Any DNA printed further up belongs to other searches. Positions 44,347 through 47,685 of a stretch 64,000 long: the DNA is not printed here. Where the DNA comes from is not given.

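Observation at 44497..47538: Two complete GspE/PilB secretion-ATPase modules fused in a single 1013-aa polypeptide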

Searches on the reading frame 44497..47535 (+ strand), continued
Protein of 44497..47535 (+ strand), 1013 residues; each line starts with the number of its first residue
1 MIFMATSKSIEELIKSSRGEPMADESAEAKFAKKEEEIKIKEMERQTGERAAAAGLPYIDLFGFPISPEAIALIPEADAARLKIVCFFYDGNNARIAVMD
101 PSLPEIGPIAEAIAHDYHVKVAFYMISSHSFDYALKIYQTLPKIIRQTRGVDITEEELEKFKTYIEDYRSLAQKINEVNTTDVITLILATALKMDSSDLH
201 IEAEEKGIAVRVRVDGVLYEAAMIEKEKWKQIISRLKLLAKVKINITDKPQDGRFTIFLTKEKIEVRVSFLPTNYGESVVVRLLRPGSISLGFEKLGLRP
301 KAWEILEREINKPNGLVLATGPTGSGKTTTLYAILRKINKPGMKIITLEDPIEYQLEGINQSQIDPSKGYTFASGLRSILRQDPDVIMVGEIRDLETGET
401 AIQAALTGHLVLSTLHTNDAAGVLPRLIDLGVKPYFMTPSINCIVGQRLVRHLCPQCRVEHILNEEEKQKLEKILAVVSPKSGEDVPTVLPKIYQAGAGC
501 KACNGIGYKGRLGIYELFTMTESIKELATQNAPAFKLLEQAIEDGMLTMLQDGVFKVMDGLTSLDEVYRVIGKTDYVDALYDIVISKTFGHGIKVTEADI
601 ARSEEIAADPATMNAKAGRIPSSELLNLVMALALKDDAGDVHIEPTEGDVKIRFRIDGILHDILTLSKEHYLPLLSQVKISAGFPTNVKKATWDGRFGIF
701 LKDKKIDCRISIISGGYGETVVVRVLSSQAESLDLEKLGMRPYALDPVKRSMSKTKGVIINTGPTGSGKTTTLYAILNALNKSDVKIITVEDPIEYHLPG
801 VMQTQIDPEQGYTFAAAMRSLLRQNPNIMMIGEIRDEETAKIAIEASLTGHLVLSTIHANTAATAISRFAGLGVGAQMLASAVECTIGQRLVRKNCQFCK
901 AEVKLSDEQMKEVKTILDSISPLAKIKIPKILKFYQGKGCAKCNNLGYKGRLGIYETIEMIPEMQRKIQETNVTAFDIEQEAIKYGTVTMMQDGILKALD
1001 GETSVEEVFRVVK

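Call 47: search_solved_structures(query=window:44497-47535:+, max_evalue=1e-20)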
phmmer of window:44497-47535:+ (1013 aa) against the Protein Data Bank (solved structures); distinct sequences matched with E-value up to 1e-20: 20.
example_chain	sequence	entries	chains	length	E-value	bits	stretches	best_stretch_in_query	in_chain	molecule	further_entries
5tsg_B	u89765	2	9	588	1.7e-103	350.3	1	53-571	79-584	Type IV pilus biogenesis ATPase PilB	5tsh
6olj_C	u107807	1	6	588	2.6e-103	349.7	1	53-571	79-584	Type IV pilus biogenesis ATPase PilB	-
3jc8_Ba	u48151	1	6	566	7.4e-103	348.2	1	51-568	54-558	Type IV-A pilus assembly ATPase PilB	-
5zfr_A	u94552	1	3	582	1.2e-101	344.1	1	54-571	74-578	Type IV pilus biogenesis ATPase PilB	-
4ksr_A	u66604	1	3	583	2e-96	326.9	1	180-576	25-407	Type II secretion system protein E, Hemolysin-coregulated protein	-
4kss_A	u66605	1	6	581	3.4e-96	326.1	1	180-573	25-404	Type II secretion system protein E, hemolysin-coregulated protein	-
1p9r_A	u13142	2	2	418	5.9e-96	325.3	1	177-569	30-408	General secretion pathway protein E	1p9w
4pht_A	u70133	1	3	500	4.7e-95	322.4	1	176-571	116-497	General secretory pathway protein E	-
6f8l_G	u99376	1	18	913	1.2e-92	314.4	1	51-568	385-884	Type IV pilus assembly protein PilF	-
5oiu_A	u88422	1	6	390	6.3e-89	302.1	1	184-568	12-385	Type IV pilus assembly protein PilF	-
6ejf_A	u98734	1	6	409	8e-89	301.7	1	186-568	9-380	Type IV pilus assembly protein PilF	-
5it5_F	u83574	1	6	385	8.5e-89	301.7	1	186-568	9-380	ATP binding motif-containing protein PilF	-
6ojx_A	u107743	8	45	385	1.7e-33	118.7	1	291-442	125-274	Twitching motility pilus retraction ATPase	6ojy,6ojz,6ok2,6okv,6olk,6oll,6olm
2ewv_A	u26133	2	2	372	2.3e-33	118.2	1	281-430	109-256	twitching motility protein PilT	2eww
2gsz_A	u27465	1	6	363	3e-33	117.8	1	286-430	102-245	twitching motility protein PilT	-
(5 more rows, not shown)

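Call 50: fold_search(model_id=the predicted structure, library=pdb)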
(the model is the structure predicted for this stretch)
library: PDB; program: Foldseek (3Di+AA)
matches with E <= 10: 1772; with E <= 0.001: 266
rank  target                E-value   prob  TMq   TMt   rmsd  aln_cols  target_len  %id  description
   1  5tsh_E                1.8e-44  1.00  0.35  0.87   3.4       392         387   45  PilB from Geobacter metallireducens bound to AMP-PNP (released 2017-05-17)
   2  5tsh_F                1.8e-43  1.00  0.35  0.87   3.3       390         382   45  PilB from Geobacter metallireducens bound to AMP-PNP (released 2017-05-17)
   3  5tsh_C                3.2e-43  1.00  0.36  0.94   2.5       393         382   44  PilB from Geobacter metallireducens bound to AMP-PNP (released 2017-05-17)
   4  5zfr_B                4.2e-43  1.00  0.34  0.81   4.1       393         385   44  Crystal structure of PilB, an extension ATPase motor of Type IV pilus, from Geobacter sulfurreducens (released 2018-09-19)
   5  4pht_B                4.7e-43  1.00  0.26  0.57  24.1       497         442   36  ATPase GspE in complex with the cytoplasmic domain of GspL from the Vibrio vulnificus type II Secretion system (released 2014-11-26)
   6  4pht_C                6.4e-43  1.00  0.26  0.57  24.0       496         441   34  ATPase GspE in complex with the cytoplasmic domain of GspL from the Vibrio vulnificus type II Secretion system (released 2014-11-26)
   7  4pht_A                7.6e-43  1.00  0.25  0.58  24.0       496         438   35  ATPase GspE in complex with the cytoplasmic domain of GspL from the Vibrio vulnificus type II Secretion system (released 2014-11-26)
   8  5oiu_B                8.9e-43  1.00  0.36  0.92   2.4       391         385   40  Crystal structure of PilF type IV pilus assembly ATPase from Thermus thermophilus (released 2018-08-08)
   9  5zfr_C                9.9e-43  1.00  0.32  0.77   5.5       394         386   43  Crystal structure of PilB, an extension ATPase motor of Type IV pilus, from Geobacter sulfurreducens (released 2018-09-19)
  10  5zfr_A                2.6e-42  1.00  0.36  0.93   2.7       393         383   44  Crystal structure of PilB, an extension ATPase motor of Type IV pilus, from Geobacter sulfurreducens (released 2018-09-19)
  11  5tsh_D                2.8e-42  1.00  0.32  0.77   5.6       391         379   44  PilB from Geobacter metallireducens bound to AMP-PNP (released 2017-05-17)
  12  5tsh_A                5.3e-42  1.00  0.35  0.94   2.6       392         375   44  PilB from Geobacter metallireducens bound to AMP-PNP (released 2017-05-17)
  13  5tsg_B                1.1e-41  1.00  0.36  0.91   2.8       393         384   44  PilB from Geobacter metallireducens bound to ADP (released 2017-05-17)
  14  5tsh_B                1.3e-41  1.00  0.31  0.77   5.6       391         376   44  PilB from Geobacter metallireducens bound to AMP-PNP (released 2017-05-17)
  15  5it5_A                1.9e-41  1.00  0.37  0.94   2.2       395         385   39  Thermus thermophilus PilB core ATPase region (released 2016-10-19)
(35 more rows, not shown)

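Call 55: find_encoding_contigs(protein=P0010, flank=10000, max_places=1)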
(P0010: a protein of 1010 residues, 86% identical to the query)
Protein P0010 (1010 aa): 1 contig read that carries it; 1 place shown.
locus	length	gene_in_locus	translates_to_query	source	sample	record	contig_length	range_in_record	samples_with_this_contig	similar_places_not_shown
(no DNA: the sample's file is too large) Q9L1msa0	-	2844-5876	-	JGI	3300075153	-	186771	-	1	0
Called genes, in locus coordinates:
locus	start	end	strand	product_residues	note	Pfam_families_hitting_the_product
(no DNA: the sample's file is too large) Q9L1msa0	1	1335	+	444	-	?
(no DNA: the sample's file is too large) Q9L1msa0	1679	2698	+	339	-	-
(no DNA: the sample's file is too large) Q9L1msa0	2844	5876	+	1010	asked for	PF05157:MshEN (weak), PF00437:T2SSE, PF13662:Toprim_4 (faint), PF13173:AAA_14 (faint), PF13401:AAA_22 (faint), PF20720:nSTAND3 (faint), PF25199:nSTAND_NTPase5 (faint), PF00437:T2SSE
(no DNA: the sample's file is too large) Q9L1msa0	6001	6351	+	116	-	-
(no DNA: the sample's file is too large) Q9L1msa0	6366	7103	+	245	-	-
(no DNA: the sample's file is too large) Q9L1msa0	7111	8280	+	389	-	PF13180:PDZ_2, PF17820:PDZ_6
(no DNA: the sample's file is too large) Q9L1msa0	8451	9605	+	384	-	PF00162:PGK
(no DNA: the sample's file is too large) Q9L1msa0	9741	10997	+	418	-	PF03952:Enolase_N, PF00113:Enolase_C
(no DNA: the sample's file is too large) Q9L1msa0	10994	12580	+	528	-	PF01676:Metalloenzyme, PF06415:iPGM_N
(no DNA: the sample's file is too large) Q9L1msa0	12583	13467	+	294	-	PF01676:Metalloenzyme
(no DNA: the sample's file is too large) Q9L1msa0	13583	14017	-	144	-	PF02681:DUF212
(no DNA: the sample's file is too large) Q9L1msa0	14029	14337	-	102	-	-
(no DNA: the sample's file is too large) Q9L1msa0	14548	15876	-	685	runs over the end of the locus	PF02518:HATPase_c, PF00204:DNA_gyraseB, PF01751:Toprim, PF00986:DNA_gyraseB_C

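Call 56: find_encoding_contigs(protein=P0037, flank=10000, max_places=1)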
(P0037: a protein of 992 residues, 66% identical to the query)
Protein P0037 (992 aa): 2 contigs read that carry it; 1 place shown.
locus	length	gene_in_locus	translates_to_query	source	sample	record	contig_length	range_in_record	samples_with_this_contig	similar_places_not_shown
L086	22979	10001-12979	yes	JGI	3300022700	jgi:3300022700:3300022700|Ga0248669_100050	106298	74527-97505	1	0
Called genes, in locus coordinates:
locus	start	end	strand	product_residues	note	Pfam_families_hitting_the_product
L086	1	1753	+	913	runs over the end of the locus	PF00521:DNA_topoisoIV, PF03989:DNA_gyraseA_C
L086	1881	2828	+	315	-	PF13529:Peptidase_C39_2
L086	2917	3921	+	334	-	-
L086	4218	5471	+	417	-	PF21710:Spt6_S1 (faint), PF00575:S1, PF23459:S1_RRP5 (weak)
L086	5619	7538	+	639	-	PF06480:FtsH_ext, PF00004:AAA, PF07728:AAA_5 (faint), PF17862:AAA_lid_3, PF01434:Peptidase_M41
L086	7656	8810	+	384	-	PF09587:PGA_cap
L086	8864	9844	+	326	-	-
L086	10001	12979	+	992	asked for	PF05157:MshEN (weak), PF00005:ABC_tran (faint), PF04851:ResIII (faint), PF00437:T2SSE, PF20720:nSTAND3 (faint), PF12775:AAA_7 (faint), PF13191:AAA_16 (faint), PF00437:T2SSE, +7 more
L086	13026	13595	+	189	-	PF01997:Translin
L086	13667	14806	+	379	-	PF03222:Trp_Tyr_perm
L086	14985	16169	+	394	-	PF00999:Na_H_Exchanger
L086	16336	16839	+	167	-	PF00149:Metallophos, PF12850:Metallophos_2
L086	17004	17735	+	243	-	PF00459:Inositol_P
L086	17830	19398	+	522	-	PF01875:Memo, PF01871:AMMECR1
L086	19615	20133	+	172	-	PF00881:Nitroreductase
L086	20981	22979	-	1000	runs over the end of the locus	PF03193:RsgA_GTPase (faint), PF00005:ABC_tran (faint), PF02463:SMC_N (faint), PF13191:AAA_16 (faint), PF13401:AAA_22 (faint), PF17760:UvrA_inter, PF17755:UvrA_DNA-bind, PF13304:AAA_21 (weak), +3 more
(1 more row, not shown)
